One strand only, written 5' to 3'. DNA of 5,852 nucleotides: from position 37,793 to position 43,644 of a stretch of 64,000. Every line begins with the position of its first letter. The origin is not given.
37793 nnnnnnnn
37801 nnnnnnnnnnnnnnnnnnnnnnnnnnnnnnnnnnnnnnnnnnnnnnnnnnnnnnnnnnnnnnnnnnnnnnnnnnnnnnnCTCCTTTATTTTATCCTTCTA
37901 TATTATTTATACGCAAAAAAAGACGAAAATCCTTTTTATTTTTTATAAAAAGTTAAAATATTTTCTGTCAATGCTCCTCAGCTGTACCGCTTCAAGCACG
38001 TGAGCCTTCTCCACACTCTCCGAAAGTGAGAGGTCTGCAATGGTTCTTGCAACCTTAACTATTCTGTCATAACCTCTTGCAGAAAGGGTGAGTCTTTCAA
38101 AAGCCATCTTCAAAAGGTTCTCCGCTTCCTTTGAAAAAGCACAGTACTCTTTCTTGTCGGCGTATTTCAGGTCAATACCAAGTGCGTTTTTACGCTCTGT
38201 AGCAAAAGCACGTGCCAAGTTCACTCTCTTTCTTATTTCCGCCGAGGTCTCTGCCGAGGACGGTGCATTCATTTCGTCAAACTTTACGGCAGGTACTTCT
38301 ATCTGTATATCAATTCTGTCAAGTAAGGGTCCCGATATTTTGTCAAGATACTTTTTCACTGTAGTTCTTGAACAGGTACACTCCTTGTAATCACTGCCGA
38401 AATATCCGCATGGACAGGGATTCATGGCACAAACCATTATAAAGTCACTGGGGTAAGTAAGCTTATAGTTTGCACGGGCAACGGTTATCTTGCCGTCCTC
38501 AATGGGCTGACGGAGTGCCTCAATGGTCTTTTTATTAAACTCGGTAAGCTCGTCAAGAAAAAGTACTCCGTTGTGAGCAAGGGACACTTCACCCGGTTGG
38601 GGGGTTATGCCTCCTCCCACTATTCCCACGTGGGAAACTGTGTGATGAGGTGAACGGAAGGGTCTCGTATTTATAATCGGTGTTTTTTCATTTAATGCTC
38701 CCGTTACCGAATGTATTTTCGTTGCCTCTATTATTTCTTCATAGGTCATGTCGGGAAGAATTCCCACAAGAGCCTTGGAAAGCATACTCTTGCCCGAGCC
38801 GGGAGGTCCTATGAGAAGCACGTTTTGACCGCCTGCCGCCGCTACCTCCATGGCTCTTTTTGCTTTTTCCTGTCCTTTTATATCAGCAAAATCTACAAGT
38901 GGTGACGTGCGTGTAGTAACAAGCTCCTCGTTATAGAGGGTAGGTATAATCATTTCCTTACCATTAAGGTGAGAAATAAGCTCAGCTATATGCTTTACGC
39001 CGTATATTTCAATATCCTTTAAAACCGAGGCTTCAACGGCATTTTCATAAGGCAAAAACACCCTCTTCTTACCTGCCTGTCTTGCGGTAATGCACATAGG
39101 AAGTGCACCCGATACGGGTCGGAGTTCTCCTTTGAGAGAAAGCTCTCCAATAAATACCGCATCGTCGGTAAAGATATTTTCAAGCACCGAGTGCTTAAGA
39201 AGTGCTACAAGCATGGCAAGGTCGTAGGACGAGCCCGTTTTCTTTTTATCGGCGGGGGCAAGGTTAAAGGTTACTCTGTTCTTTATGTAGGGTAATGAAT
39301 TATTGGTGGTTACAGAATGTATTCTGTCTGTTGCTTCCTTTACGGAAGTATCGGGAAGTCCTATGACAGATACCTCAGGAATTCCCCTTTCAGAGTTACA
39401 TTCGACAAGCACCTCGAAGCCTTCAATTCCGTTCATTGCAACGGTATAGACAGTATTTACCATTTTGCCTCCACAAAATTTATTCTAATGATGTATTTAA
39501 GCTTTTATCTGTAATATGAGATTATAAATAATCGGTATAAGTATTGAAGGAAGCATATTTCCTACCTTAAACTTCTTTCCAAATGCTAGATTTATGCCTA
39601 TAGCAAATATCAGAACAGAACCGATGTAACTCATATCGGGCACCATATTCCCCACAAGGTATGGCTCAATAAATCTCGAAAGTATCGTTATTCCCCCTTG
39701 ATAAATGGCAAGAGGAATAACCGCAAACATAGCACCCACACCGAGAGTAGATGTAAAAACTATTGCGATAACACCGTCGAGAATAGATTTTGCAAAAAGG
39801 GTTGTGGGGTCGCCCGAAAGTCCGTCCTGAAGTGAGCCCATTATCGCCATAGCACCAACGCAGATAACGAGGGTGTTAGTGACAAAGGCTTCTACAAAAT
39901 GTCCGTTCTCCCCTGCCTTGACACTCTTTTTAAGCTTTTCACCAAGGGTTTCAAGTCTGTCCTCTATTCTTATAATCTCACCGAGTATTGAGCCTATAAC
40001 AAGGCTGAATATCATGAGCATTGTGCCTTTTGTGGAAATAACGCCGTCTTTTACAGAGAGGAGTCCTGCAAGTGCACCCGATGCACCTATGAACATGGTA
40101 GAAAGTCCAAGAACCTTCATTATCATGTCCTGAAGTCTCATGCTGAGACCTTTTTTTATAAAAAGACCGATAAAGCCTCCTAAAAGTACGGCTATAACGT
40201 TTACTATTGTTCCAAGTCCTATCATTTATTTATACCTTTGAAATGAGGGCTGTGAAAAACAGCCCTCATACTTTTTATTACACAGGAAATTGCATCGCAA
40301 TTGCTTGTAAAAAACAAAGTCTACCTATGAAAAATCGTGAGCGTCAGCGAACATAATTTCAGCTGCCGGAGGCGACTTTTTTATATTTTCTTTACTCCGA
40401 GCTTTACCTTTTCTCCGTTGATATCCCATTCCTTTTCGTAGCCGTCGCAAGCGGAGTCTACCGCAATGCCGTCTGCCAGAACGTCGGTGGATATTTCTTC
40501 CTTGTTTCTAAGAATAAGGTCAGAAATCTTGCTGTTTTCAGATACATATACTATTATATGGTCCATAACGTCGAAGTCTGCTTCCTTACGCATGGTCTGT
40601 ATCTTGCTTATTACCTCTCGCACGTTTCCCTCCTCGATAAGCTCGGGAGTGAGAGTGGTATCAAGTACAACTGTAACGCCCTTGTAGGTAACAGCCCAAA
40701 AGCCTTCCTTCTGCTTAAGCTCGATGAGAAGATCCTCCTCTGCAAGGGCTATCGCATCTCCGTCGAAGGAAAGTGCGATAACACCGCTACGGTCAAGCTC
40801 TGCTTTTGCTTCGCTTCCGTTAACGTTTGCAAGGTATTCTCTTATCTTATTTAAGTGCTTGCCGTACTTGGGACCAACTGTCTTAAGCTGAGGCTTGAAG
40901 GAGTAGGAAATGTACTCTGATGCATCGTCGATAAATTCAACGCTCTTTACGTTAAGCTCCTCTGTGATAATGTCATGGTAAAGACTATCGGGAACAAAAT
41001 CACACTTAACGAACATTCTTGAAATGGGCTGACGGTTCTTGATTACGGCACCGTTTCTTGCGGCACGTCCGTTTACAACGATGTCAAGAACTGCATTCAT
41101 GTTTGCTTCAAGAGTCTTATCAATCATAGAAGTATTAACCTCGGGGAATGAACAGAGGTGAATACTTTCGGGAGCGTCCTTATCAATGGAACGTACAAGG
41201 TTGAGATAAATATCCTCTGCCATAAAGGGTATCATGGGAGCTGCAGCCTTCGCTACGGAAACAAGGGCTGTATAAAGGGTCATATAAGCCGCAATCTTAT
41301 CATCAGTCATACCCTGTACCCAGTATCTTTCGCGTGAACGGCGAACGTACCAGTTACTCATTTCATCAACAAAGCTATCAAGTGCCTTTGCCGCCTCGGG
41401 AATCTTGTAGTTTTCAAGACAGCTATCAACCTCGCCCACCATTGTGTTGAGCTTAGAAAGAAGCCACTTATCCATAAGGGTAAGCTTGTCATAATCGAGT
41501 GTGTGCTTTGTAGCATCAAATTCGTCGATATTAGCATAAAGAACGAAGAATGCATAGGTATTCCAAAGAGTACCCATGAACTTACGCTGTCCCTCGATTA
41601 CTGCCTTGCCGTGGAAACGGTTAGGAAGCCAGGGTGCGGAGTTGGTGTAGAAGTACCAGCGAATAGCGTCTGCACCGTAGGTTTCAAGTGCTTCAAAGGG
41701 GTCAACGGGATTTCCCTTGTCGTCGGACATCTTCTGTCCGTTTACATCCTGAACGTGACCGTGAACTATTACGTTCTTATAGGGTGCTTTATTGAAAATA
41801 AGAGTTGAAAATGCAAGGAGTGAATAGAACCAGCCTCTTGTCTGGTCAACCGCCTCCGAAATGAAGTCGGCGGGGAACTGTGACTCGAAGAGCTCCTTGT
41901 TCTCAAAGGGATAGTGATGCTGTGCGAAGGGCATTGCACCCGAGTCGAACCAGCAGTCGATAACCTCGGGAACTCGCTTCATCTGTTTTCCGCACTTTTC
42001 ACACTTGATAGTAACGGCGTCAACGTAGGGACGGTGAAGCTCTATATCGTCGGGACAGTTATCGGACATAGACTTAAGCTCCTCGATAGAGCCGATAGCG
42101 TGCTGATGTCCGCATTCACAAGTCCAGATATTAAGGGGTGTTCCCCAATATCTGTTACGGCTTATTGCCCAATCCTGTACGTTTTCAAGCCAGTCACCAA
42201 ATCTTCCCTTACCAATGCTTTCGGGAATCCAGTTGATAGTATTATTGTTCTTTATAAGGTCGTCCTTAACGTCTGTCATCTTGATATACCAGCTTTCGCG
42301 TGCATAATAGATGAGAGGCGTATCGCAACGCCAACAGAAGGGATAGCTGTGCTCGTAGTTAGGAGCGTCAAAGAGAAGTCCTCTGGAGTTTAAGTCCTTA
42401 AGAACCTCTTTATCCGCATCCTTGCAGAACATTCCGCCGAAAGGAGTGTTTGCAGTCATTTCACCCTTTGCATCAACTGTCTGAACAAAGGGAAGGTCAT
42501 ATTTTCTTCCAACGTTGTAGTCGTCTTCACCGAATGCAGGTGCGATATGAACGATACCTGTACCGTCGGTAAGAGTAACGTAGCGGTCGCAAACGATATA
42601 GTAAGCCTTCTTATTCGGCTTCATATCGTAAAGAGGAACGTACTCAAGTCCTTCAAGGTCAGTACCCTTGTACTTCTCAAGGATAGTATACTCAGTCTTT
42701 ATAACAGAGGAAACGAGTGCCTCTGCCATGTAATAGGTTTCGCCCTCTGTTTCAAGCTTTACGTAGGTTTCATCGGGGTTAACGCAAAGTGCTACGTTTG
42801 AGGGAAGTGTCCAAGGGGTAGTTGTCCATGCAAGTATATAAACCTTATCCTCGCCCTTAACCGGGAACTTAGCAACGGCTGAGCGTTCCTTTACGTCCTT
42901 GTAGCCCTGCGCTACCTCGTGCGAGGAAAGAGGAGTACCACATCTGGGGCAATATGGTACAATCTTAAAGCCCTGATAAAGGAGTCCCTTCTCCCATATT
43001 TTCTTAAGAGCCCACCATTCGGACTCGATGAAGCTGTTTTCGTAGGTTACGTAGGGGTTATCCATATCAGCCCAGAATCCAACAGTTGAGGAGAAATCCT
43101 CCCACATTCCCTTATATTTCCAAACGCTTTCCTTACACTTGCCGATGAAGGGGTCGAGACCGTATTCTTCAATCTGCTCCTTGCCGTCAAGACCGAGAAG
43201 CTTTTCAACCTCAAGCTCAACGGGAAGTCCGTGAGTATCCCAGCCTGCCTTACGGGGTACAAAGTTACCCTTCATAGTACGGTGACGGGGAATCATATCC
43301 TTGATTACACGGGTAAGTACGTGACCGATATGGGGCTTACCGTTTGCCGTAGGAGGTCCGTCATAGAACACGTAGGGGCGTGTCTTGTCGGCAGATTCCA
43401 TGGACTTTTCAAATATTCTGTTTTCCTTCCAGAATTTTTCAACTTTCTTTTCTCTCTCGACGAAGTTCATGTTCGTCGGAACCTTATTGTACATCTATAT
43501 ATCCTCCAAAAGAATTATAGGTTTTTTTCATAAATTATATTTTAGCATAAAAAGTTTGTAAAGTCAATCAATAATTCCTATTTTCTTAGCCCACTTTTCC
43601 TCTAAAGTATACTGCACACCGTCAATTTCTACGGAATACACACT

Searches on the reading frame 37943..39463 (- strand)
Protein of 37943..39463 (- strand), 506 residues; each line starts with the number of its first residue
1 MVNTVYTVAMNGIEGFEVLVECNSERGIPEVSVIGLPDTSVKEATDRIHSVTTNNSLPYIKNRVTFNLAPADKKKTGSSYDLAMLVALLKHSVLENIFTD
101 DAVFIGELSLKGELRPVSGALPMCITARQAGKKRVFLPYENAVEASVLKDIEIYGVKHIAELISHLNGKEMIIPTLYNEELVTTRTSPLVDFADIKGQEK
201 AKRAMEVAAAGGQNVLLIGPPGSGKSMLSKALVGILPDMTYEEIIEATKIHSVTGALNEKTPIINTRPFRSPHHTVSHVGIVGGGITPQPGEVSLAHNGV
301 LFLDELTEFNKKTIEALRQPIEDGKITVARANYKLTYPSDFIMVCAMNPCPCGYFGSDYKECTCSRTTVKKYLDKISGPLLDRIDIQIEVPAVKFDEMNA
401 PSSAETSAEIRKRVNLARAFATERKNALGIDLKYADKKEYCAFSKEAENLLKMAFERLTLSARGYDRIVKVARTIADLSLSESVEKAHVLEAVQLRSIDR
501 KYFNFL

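Call 83: search_protein_families(library=pfam, proteins=[window:37943-39463:-], max_evalue=0.00001)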
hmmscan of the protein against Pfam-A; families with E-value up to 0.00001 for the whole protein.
window:37943-39463:- (506 aa): 7 families
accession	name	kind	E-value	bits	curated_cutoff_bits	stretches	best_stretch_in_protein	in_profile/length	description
PF01078.27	Mg_chelatase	-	4.2e-93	310.9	20.3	1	191-397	1-206/207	Magnesium chelatase, subunit ChlI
PF13541.12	ChlI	-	2.6e-34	118.2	27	1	20-141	1-121/121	Subunit ChlI of Mg-chelatase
PF13335.12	Mg_chelatase_C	-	1.7e-26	93.1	26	1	405-496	2-94/94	Magnesium chelatase, subunit ChlI C-terminal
PF00493.29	MCM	-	5.4e-11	42.5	23.3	1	287-360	111-179/224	MCM P-loop domain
PF07728.20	AAA_5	-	2.3e-10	41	22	1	214-354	1-126/139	AAA domain (dynein-related subfamily)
PF05362.19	Lon_C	-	3.2e-07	30.5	21.1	1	72-165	104-201/205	Lon protease (S16) C-terminal proteolytic domain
PF00158.32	Sigma54_activat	-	3.4e-06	27.3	20.2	0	286-347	82-141/168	Sigma-54 interaction domain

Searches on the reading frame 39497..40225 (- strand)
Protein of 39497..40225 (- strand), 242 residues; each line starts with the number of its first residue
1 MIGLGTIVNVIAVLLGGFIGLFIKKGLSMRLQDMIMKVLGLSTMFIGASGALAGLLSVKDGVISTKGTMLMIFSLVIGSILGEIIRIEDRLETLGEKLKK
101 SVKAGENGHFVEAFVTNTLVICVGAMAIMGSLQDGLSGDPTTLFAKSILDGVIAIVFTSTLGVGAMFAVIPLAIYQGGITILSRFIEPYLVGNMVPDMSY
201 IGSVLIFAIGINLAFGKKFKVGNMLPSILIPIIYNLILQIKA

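Call 83: search_protein_families(library=pfam, proteins=[window:39497-40225:-], max_evalue=0.00001)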
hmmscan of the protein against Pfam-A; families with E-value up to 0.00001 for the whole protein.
window:39497-40225:- (242 aa): 1 family
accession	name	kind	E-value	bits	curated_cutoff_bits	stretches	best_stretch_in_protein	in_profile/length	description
PF04474.17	DUF554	-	5.7e-74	248.7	25.1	1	4-234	1-218/220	Protein of unknown function (DUF554)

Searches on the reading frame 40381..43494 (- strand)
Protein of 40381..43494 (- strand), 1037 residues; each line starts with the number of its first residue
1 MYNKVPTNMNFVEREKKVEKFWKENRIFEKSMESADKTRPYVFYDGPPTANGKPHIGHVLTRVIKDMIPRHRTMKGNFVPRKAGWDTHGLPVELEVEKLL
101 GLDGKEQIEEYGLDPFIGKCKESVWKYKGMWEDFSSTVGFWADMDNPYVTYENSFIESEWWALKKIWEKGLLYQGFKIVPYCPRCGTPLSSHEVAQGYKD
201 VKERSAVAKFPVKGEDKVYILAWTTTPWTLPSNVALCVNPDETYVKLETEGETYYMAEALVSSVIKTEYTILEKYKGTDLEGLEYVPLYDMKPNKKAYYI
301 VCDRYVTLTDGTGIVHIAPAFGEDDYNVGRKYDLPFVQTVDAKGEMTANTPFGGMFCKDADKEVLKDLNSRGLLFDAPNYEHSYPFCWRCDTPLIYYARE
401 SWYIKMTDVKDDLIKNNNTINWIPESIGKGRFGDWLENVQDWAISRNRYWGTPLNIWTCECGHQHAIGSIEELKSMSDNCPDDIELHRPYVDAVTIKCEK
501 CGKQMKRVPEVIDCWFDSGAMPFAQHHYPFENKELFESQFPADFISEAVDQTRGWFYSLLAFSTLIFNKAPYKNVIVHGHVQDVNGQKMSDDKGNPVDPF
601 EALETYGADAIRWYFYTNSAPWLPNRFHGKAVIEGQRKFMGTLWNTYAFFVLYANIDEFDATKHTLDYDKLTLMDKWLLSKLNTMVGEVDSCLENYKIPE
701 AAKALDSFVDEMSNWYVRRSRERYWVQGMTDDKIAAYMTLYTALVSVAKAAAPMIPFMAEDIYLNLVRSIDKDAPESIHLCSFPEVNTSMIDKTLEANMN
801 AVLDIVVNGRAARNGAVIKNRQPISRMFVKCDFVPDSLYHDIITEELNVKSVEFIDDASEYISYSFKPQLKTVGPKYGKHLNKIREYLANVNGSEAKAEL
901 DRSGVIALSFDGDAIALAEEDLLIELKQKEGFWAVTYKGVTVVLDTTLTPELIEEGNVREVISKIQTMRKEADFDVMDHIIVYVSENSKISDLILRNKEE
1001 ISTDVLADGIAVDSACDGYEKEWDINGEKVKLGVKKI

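Call 84: search_protein_families(library=pfam, proteins=[window:40381-43494:-], max_evalue=0.00001)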
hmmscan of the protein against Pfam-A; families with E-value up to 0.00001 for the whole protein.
window:40381-43494:- (1037 aa): 4 families
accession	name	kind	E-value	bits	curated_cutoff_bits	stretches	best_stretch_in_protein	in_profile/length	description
PF00133.28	tRNA-synt_1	-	1.3e-125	419.9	22.7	1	19-618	3-404/414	tRNA synthetases class I (I, L, M and V)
PF19302.4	DUF5915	-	3.8e-55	186.9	27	1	841-1036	2-194/195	Domain of unknown function (DUF5915)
PF08264.19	Anticodon_1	-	3.1e-28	98.9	25.1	1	675-825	1-145/148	Anticodon-binding domain of tRNA ligase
PF09334.17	tRNA-synt_1g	-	5.5e-19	68.6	20.1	1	50-110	10-69/391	tRNA synthetases class I (M)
